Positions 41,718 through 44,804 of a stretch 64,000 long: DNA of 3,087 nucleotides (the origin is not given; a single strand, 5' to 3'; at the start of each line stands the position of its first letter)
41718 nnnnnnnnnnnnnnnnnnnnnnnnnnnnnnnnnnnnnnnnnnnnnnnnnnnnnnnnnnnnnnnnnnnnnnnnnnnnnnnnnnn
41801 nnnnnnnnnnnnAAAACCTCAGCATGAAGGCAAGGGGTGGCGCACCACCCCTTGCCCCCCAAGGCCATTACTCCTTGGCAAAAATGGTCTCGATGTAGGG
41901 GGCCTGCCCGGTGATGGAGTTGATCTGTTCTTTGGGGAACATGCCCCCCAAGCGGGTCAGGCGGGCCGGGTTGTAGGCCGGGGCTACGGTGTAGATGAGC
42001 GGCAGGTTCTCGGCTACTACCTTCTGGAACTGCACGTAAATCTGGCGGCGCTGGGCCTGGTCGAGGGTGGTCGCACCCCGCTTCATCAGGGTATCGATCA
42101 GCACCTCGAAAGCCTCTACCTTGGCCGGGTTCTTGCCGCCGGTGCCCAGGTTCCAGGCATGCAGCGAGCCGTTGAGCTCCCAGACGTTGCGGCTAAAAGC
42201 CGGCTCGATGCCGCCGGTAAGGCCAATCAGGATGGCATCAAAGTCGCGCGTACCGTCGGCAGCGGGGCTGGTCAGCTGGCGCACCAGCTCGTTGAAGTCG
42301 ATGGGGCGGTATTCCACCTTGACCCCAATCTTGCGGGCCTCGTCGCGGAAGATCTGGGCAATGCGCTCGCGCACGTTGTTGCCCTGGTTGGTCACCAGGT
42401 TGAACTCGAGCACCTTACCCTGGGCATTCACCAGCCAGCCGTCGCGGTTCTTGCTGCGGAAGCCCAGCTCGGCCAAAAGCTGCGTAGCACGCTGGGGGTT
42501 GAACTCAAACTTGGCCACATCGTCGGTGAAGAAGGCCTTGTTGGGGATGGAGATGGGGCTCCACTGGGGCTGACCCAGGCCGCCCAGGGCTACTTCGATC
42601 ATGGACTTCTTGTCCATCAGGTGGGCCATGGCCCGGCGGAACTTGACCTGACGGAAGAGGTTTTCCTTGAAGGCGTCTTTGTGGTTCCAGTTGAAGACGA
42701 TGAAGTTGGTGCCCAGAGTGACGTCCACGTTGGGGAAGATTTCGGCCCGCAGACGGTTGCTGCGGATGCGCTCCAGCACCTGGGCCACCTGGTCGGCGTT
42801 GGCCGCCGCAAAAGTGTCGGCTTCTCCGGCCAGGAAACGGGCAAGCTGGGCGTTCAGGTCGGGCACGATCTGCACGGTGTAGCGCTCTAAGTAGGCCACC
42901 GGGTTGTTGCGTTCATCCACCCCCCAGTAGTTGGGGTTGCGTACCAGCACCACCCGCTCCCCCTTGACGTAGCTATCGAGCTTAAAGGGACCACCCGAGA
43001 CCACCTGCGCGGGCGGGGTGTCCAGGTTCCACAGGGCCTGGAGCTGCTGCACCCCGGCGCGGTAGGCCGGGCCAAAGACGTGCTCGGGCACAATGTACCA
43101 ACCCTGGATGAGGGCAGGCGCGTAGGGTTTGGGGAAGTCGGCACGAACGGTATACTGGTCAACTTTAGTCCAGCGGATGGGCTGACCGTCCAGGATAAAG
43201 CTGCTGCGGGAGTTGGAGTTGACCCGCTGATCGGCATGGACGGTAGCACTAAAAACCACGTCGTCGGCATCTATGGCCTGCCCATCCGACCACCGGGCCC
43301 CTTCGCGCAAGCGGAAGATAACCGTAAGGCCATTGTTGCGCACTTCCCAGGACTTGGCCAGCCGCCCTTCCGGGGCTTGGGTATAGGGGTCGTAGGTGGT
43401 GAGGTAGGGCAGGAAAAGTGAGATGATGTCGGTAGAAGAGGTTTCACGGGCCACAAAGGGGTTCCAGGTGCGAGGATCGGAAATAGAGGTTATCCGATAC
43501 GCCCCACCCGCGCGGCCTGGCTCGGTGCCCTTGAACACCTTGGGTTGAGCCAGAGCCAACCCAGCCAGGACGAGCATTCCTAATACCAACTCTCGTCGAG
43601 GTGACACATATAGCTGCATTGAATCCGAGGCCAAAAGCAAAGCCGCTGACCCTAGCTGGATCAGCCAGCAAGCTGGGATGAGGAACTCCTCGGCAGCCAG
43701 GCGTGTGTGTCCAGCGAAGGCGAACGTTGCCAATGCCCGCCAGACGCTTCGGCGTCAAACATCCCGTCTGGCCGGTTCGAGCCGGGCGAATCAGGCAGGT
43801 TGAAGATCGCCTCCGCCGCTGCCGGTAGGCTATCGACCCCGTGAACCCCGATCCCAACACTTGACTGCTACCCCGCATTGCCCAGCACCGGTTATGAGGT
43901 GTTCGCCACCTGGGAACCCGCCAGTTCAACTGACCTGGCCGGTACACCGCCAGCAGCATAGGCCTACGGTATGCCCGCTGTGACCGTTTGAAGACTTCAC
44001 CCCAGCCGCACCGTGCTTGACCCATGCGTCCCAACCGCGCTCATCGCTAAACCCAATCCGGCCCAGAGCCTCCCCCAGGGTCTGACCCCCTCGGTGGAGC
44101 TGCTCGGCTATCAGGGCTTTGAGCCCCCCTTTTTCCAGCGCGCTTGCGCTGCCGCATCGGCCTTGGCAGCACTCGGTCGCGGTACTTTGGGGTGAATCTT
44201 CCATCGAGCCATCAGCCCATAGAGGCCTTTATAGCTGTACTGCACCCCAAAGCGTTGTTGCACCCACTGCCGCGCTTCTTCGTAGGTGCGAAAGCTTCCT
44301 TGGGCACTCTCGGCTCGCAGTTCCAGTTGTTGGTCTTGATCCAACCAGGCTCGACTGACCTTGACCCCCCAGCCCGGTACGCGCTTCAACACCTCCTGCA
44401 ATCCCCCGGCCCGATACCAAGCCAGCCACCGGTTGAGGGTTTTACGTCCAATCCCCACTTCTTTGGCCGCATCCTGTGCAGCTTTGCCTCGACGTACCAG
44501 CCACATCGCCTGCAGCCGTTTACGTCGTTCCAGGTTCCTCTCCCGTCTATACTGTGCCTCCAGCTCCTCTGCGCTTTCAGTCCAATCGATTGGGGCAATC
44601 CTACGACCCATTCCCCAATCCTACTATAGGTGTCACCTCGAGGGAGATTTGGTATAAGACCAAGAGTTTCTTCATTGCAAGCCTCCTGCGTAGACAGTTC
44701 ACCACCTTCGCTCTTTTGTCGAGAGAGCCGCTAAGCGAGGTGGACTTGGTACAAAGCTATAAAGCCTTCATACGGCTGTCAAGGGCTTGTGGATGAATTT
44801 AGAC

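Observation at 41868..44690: IS630 inside the oppA signal peptide; its terminal repeat encodes an in-frame replacement N-terminus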

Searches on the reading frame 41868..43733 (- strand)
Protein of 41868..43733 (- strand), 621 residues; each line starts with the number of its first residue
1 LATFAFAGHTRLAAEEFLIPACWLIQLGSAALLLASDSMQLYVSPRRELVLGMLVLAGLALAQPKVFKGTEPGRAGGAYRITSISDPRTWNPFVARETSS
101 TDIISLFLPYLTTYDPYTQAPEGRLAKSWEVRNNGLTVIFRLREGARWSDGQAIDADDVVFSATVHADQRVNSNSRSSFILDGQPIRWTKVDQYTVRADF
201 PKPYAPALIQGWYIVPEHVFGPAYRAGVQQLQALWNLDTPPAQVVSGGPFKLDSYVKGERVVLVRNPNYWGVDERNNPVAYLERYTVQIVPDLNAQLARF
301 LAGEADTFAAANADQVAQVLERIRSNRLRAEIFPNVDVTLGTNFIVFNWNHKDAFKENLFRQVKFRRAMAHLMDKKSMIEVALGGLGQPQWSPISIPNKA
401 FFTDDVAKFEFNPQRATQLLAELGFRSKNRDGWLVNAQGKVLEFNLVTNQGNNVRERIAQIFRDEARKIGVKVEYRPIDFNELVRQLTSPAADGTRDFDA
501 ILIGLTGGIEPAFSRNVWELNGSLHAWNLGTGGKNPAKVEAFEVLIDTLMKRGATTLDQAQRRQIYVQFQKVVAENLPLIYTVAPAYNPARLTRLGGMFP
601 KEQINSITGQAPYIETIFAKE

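Call 5: search_protein_families(library=pfam, proteins=[window:41868-43733:-], max_evalue=0.01)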
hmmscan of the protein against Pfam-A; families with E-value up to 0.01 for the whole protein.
window:41868-43733:- (621 aa): 1 family
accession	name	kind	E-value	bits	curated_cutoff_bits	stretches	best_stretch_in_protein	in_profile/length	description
PF00496.27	SBP_bac_5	-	1.4e-74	251.9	32.4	1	121-510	2-351/368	Bacterial extracellular solute-binding proteins, family 5 Middle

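Call 11: find_homologous_proteins(query=window:41871-43619:-, max_evalue=1e-50)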
Query window:41871-43619:- (583 aa): 159 proteins with E <= 1e-50 among 8000 candidates; the best 120 are listed.
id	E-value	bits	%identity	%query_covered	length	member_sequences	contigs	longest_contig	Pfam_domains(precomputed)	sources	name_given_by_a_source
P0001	0.0e+0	1280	96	99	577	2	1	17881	PF00496.28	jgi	-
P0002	0.0e+0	1278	96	99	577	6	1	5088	PF00496.28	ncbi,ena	-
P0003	0.0e+0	1239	94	99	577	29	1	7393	PF00496.28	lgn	-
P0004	0.0e+0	1237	93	99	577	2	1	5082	PF00496.28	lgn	-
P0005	0.0e+0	1222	91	99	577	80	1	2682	PF00496.28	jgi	jgi:peptide/nickel transport system substrate-binding protein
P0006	0.0e+0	1167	87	99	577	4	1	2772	PF00496.28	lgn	-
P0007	0.0e+0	1068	80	99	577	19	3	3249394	PF00496.28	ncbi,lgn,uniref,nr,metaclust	ncbi:extracellular solute-binding protein family 5 [Allomeiothermus silvanus DSM 9946]|uniref:Extrac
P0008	0.0e+0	1064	80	99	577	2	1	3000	PF00496.28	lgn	-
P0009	0.0e+0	1061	78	99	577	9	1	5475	PF00496.28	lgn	-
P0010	0.0e+0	1059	79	99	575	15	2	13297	PF00496.28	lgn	-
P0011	0.0e+0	1059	79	96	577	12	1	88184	PF00496.28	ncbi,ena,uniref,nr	ncbi:ABC transporter substrate-binding protein [Allomeiothermus silvanus]|uniref:ABC transporter sub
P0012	0.0e+0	1042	78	99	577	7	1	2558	PF00496.28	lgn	-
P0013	0.0e+0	1032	77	99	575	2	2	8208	PF00496.28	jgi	jgi:peptide/nickel transport system substrate-binding protein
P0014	4.0e-261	886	68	95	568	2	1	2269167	PF00496.28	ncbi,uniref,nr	ncbi:ABC transporter substrate-binding protein [Marinithermus hydrothermalis]|uniref:ABC-type transp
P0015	1.2e-259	881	69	96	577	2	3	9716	PF00496.28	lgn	-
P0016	1.8e-255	867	67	96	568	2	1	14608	PF00496.28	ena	-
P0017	4.0e-255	866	67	96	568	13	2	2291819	PF00496.28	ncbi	ncbi:ABC transporter substrate-binding protein [Deinococcota bacterium DY0809b]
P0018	1.0e-254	865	66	98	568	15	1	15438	PF00496.28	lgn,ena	-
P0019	1.1e-252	858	65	98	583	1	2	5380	PF00496.28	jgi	jgi:peptide/nickel transport system substrate-binding protein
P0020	1.1e-251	855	65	98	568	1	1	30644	PF00496.28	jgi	-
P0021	9.7e-251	851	66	97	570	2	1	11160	PF00496.28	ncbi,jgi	-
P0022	4.3e-250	849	65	98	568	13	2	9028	PF00496.28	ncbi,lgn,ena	-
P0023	1.2e-247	841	65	98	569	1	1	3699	PF00496.28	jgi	-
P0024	1.9e-245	834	63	99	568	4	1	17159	PF00496.28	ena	-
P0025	1.9e-242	824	92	67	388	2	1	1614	PF00496.28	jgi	-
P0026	2.5e-242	824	64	98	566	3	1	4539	PF00496.28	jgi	-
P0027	2.8e-221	754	95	60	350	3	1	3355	PF00496.28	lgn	-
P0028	2.0e-214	731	59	96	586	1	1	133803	PF00496.28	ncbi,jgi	jgi:peptide/nickel transport system substrate-binding protein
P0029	2.8e-208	711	57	99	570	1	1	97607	PF00496.28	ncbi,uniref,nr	ncbi:peptide/nickel transport system substrate-binding protein [Deinobacterium chartae]|uniref:Pepti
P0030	2.0e-207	708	54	96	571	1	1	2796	PF00496.28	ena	-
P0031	3.1e-203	695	55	96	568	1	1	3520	PF00496.28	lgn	-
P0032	7.4e-161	555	54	78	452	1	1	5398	PF00496.28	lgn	-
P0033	4.4e-139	483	44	96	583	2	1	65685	PF00496.28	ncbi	-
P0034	2.3e-138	480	44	97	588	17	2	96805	PF00496.28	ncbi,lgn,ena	-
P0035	4.3e-137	476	43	98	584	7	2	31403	PF00496.28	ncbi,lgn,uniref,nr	ncbi:ABC transporter substrate-binding protein [Meiothermus granaticius]|uniref:Putative ABC transpo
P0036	1.2e-136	475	44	98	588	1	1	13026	PF00496.28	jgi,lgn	jgi:peptide/nickel transport system substrate-binding protein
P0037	1.3e-135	471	44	97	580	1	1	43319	PF00496.28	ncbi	-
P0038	2.4e-135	470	44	94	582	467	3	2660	PF00496.28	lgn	-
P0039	1.3e-134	468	44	94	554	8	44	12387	PF00496.28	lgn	-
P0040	2.1e-134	467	42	98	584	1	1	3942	PF00496.28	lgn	-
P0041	2.9e-132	460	42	98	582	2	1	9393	PF00496.28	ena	-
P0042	2.2e-131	457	43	96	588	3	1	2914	PF00496.28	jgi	jgi:peptide/nickel transport system substrate-binding protein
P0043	6.3e-131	456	41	97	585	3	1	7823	PF00496.28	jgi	jgi:peptide/nickel transport system substrate-binding protein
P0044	1.0e-124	435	44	85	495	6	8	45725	PF00496.28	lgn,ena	-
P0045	1.0e-123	432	44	87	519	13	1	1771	PF00496.28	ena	-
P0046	3.2e-123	430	41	98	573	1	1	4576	PF00496.28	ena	-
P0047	4.9e-121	423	41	98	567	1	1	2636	PF00496.28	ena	-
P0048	2.4e-120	421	42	93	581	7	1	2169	PF00496.28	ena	-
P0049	1.2e-119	418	40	97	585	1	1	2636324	PF00496.28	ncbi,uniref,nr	ncbi:ABC transporter substrate-binding protein [Deinococcus sp. YIM 77859]|uniref:ABC transporter su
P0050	1.0e-118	415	40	97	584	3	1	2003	PF00496.28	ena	-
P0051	5.0e-118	413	41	97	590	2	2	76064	PF00496.28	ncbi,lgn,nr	ncbi:MAG: ABC transporter substrate-binding protein [Thermaceae bacterium]|nr:ABC transporter substr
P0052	8.0e-118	413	41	94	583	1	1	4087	PF00496.28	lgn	-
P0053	7.8e-116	406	39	96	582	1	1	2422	PF00496.28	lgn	-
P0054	3.8e-115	404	40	95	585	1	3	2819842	PF00496.28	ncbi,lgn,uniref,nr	ncbi:ABC transporter substrate-binding protein [Deinococcus deserti]|uniref:Putative ABC transporter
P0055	1.2e-114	402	40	94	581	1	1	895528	PF00496.28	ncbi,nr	ncbi:MAG: ABC transporter substrate-binding protein [Trueperaceae bacterium]|nr:ABC transporter subs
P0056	2.2e-114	401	40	97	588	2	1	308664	PF00496.28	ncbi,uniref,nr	ncbi:ABC transporter substrate-binding protein [Deinococcus arcticus]|uniref:Peptide-binding protein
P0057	8.4e-114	399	39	96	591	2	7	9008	PF00496.28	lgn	-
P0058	1.6e-113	398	39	97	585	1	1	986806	PF00496.28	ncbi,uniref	ncbi:ABC transporter substrate-binding protein [Deinococcus navajonensis]|uniref:ABC transporter sub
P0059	1.0e-112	396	40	97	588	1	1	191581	PF00496.28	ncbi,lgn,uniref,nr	ncbi:ABC transporter substrate-binding protein [Deinococcus aquaedulcis]|uniref:ABC transporter subs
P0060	1.0e-112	396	39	97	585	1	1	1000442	PF00496.28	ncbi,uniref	ncbi:ABC transporter substrate-binding protein [Deinococcus hohokamensis]|uniref:ABC transporter sub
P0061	1.7e-111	392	40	91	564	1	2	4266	PF00496.28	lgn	-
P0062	2.2e-111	391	39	94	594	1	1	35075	PF00496.28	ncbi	-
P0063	2.7e-111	391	39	91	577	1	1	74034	PF00496.28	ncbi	ncbi:MAG: ABC transporter substrate-binding protein [Bacillota bacterium]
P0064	1.2e-110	389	38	97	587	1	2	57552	PF00496.28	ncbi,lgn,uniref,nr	ncbi:ABC transporter substrate-binding protein [Deinococcus frigens]|uniref:ABC transporter substrat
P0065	6.1e-110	386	40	96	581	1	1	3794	PF00496.28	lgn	-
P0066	3.0e-109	384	40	97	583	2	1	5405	PF00496.28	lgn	-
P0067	1.7e-108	382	39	92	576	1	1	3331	PF00496.28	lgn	-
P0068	2.5e-108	381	39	95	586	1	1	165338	PF00496.28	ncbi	ncbi:MAG TPA: ABC transporter substrate-binding protein [Trueperaceae bacterium]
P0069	3.0e-108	381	38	96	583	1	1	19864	PF00496.28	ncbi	ncbi:MAG: ABC transporter substrate-binding protein [Trueperaceae bacterium]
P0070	3.3e-108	381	40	97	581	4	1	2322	PF00496.28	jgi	-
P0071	7.3e-108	380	38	92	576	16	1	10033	PF00496.28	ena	-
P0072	9.3e-107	376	40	96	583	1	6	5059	PF00496.28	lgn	-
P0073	8.0e-106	373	38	98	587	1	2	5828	PF00496.28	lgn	-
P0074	1.0e-105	373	38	99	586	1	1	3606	PF00496.28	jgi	jgi:peptide/nickel transport system substrate-binding protein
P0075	1.4e-105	372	37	88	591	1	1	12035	PF00496.28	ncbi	-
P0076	3.1e-105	371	39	92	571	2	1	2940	PF00496.28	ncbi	-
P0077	1.7e-104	369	38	98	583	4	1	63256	PF00496.28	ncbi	ncbi:MAG: ABC transporter substrate-binding protein [Trueperaceae bacterium]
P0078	2.0e-104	368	38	88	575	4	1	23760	PF00496.28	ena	-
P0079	2.8e-104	368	39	90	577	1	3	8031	PF00496.28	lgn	-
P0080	4.7e-104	367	39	88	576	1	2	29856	PF00496.28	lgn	-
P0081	4.9e-104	367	38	92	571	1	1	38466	PF00496.28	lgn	-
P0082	8.5e-104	366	38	88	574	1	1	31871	PF00496.28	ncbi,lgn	-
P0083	1.3e-103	366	40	90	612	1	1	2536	PF00496.28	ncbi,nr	ncbi:MAG: hypothetical protein HY335_05720 [Deinococcus sp.]|nr:hypothetical protein [Deinococcus sp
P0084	1.7e-103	365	38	88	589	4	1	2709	PF00496.28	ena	-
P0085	1.9e-103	365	37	97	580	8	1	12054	PF00496.28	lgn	-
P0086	3.2e-103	364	36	96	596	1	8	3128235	PF00496.28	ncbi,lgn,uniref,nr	ncbi:ABC transporter substrate-binding protein [Deinococcus hopiensis]|uniref:Peptide/nickel transpo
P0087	1.3e-102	362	36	96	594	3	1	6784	PF00496.28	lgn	-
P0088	1.6e-102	362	38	92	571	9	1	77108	PF00496.28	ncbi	-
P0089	3.2e-102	361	38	94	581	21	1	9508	PF00496.28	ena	-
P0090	7.3e-102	360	38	95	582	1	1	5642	PF00496.28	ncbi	-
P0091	8.4e-102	360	37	92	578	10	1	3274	PF00496.28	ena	-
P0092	8.6e-102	360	37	95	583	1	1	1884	PF00496.28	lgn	-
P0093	1.6e-101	359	37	96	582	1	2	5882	PF00496.28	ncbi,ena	-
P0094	1.7e-101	359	36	95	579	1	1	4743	PF00496.28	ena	-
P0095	1.8e-101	359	38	95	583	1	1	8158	PF00496.28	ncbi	-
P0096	2.2e-101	358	37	94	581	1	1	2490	PF00496.28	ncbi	-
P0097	2.8e-101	358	37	92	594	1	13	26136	PF00496.28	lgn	-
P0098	1.5e-100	355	37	96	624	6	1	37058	PF00496.28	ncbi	-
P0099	1.6e-100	355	37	88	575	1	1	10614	PF00496.28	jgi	jgi:peptide/nickel transport system substrate-binding protein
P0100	3.8e-100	354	37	92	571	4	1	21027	PF00496.28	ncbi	-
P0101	4.0e-100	354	36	96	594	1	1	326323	PF00496.28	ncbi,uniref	ncbi:ABC transporter substrate-binding protein [Deinococcus oregonensis]|uniref:ABC transporter subs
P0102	5.0e-100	354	37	90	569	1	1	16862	PF00496.28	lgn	-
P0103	5.8e-99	350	36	91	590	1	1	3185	PF00496.28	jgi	jgi:peptide/nickel transport system substrate-binding protein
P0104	9.1e-99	350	37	94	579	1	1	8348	PF00496.28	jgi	jgi:peptide/nickel transport system substrate-binding protein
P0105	1.2e-98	349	36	91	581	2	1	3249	PF00496.28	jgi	-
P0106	7.4e-98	347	38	83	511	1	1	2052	PF00496.28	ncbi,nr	ncbi:MAG: ABC transporter substrate-binding protein, partial [Candidatus Pacearchaeota archaeon]|nr:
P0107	3.2e-97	345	37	91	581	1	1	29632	PF00496.28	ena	-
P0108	3.2e-97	345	37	91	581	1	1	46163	PF00496.28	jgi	-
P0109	3.2e-97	344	37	92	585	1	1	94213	PF00496.28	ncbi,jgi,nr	ncbi:MAG: ABC transporter substrate-binding protein [Candidatus Acetothermia bacterium]|jgi:peptide/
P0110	5.0e-97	344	37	89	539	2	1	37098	PF00496.28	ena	-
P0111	8.3e-97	343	36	96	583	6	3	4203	PF00496.28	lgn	-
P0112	1.9e-96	342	36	98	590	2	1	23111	PF00496.28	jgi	-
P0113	1.1e-94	336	36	97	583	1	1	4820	PF00496.28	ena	-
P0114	2.2e-94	335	34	99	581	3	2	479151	PF00496.28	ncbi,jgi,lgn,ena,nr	ncbi:MAG: ABC transporter substrate-binding protein [Candidatus Omnitrophica bacterium]|jgi:peptide/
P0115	2.2e-94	335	36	92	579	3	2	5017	PF00496.28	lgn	-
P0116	2.3e-94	335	36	96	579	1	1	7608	PF00496.28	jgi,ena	-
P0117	6.0e-94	334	38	88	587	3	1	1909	PF00496.28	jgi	jgi:peptide/nickel transport system substrate-binding protein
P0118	9.7e-94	333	36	62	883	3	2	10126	PF00496.28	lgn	-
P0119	5.1e-93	331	37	62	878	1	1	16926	PF00496.28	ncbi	ncbi:MAG: ABC transporter substrate-binding protein [Candidatus Bipolaricaulia bacterium]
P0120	2.7e-92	328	34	96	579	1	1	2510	PF00496.28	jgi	-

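Call 13: find_encoding_contigs(protein=P0003, flank=6000, max_places=4)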
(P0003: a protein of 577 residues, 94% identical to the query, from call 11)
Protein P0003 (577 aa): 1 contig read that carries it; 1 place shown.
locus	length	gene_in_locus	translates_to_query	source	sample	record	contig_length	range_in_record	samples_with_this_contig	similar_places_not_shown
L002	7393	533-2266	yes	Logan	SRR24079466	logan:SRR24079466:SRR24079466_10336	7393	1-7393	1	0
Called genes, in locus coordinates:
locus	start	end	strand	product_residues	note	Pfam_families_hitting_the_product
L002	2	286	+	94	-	?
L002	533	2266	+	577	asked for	PF00496:SBP_bac_5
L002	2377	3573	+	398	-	PF19300:BPD_transp_1_N, PF00528:BPD_transp_1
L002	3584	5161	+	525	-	PF12911:OppC_N, PF00528:BPD_transp_1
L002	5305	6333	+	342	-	PF00005:ABC_tran, PF13304:AAA_21 (weak), PF08352:oligo_HPY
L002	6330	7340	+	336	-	PF00005:ABC_tran, PF13304:AAA_21 (faint), PF08352:oligo_HPY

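Call 14: find_encoding_contigs(protein=P0001, flank=8000, max_places=4)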
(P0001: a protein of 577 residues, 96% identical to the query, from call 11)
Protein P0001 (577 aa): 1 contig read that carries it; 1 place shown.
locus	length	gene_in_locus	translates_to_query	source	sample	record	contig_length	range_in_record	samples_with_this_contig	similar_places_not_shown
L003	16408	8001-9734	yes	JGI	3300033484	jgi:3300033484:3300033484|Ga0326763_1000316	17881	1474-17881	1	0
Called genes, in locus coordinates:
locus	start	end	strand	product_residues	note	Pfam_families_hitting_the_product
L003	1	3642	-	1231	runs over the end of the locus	PF02574:S-methyl_trans, PF00809:Pterin_bind, PF02607:B12-binding_2, PF02310:B12-binding, PF02965:Met_synt_B12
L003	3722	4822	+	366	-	PF08331:QueG_DUF1730, PF13484:Fer4_16, PF13646:HEAT_2, PF02985:HEAT (faint)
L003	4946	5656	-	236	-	PF00149:Metallophos (weak), PF12850:Metallophos_2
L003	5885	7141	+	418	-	PF20154:LNT_N, PF00795:CN_hydrolase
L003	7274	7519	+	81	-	PF03840:SecG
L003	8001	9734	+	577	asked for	PF00496:SBP_bac_5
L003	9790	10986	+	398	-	PF19300:BPD_transp_1_N, PF00528:BPD_transp_1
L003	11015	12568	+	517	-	PF12911:OppC_N, PF00528:BPD_transp_1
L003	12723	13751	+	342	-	PF00005:ABC_tran, PF13304:AAA_21 (weak), PF08352:oligo_HPY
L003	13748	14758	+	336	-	PF00005:ABC_tran, PF13304:AAA_21 (faint), PF08352:oligo_HPY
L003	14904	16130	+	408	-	-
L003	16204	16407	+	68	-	?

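Call 15: find_encoding_contigs(protein=P0002, flank=6000, max_places=4)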
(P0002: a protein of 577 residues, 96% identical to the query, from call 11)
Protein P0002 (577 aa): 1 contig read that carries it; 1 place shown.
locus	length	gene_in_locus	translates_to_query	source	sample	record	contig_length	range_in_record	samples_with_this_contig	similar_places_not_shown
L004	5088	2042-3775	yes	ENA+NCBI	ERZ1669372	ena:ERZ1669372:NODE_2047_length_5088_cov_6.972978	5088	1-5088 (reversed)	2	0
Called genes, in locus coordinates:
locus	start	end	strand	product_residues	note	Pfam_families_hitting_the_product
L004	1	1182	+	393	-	?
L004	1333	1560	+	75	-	PF03840:SecG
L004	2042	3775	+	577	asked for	PF00496:SBP_bac_5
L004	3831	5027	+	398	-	PF19300:BPD_transp_1_N, PF00528:BPD_transp_1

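Call 34: search_protein_families(library=ncbifam, proteins=[window:41871-43619:-], max_evalue=0.001)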
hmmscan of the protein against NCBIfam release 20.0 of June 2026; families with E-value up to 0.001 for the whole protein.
window:41871-43619:- (583 aa): 11 families
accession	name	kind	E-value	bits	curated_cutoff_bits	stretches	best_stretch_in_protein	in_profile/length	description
NF045467.1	Opp4A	equivalog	1.4e-42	145.7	650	2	152-548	158-529/556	oligopeptide ABC transporter substrate-binding protein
TIGR02294.1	nickel_nikA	equivalog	6.7e-33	114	393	1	85-448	50-387/501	nickel ABC transporter substrate-binding protein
NF045468.1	Opp5A_nikA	equivalog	5.9e-28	97.6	600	1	205-441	157-369/488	nickel ABC transporter substrate-binding protein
NF043070.1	DppA_dipep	equivalog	3e-22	78.9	1005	1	73-553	64-513/535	dipeptide ABC transporter periplasmic-binding protein DppA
TIGR04028.1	SBP_KPN_01854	hypoth_equivalog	6.5e-19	67.9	468.5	1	73-442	34-384/509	TIGR04028 family ABC transporter substrate-binding protein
NF011689.0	PRK15109.1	equivalog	1.5e-18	66.8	560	1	50-399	45-385/547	ABC transporter substrate-binding protein SapA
NF047575.1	opine_bind_CntA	exception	2.8e-16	59.2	800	1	86-436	80-408/535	staphylopine-dependent metal ABC transporter substrate-binding lipoprotein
NF011684.0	PRK15104.1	equivalog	1.7e-13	50.2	947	1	85-341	84-329/543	oligopeptide ABC transporter substrate-binding protein OppA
NF011942.0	PRK15413.1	equivalog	1e-12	47.5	594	1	47-388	36-344/512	glutathione ABC transporter substrate-binding protein GsiB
NF007287.0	PRK09755.1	equivalog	1.1e-11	44.3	1098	1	40-134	34-127/535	ABC transporter substrate-binding protein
NF043077.1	MMSYN1_0169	equivalog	0.00019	20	650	0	50-114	49-112/896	oligopeptide ABC transporter substrate-binding protein OppA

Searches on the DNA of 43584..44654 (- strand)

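Call 6: search_dna_similar(query=window:43584-44654:-, collection=plasmids, mode=distant, max_rows=20)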
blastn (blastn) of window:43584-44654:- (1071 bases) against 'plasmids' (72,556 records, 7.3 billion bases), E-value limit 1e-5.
Records with a match: 1; places in all: 5; records where one place covers at least 80% of the query: 1.
Best place of each record, by identity: 90-95% 1.
By first word of the organism name: Meiothermus 1.
By predicted mobility (MOB-suite, as given by PLSDB): non-mobilizable 1.
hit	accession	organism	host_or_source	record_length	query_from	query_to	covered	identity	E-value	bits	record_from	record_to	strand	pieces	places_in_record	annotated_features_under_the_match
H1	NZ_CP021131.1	Meiothermus taiwanensis WR-220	-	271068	1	1071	100%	90.4%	0e+0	1419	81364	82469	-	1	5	winged helix-turn-helix domain-containing protein | transposase | brxL: BREX system Lon protease-like protein BrxL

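Call 7: get_annotated_region(hit=H1, flank=1500)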
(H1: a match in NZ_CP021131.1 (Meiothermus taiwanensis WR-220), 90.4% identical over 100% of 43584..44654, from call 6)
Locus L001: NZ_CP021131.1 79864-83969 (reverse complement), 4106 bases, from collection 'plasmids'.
description: Meiothermus taiwanensis WR-220 plasmid pMtWR-220, complete sequence
organism: Meiothermus taiwanensis WR-220 (NCBI taxid 1339250)
taxonomy: Bacteria; Deinococcota; Deinococci; Thermales; Thermaceae; Meiothermus; Meiothermus taiwanensis; Meiothermus taiwanensis WR-220
host: -; source: -; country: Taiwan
typing (MOB-suite, as given by PLSDB): non-mobilizable
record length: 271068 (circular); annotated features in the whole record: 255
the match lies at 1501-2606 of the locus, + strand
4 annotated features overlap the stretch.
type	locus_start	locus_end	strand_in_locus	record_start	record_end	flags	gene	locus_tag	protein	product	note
CDS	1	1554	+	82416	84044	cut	brxL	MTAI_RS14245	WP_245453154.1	BREX system Lon protease-like protein BrxL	GO:0030163 - protein catabolic process [Evidence IEA]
CDS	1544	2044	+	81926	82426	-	-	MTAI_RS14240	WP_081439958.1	winged helix-turn-helix domain-containing protein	-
CDS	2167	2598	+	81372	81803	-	-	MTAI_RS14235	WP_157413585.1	transposase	-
CDS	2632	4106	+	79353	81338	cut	-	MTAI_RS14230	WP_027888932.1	3'-5' exonuclease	-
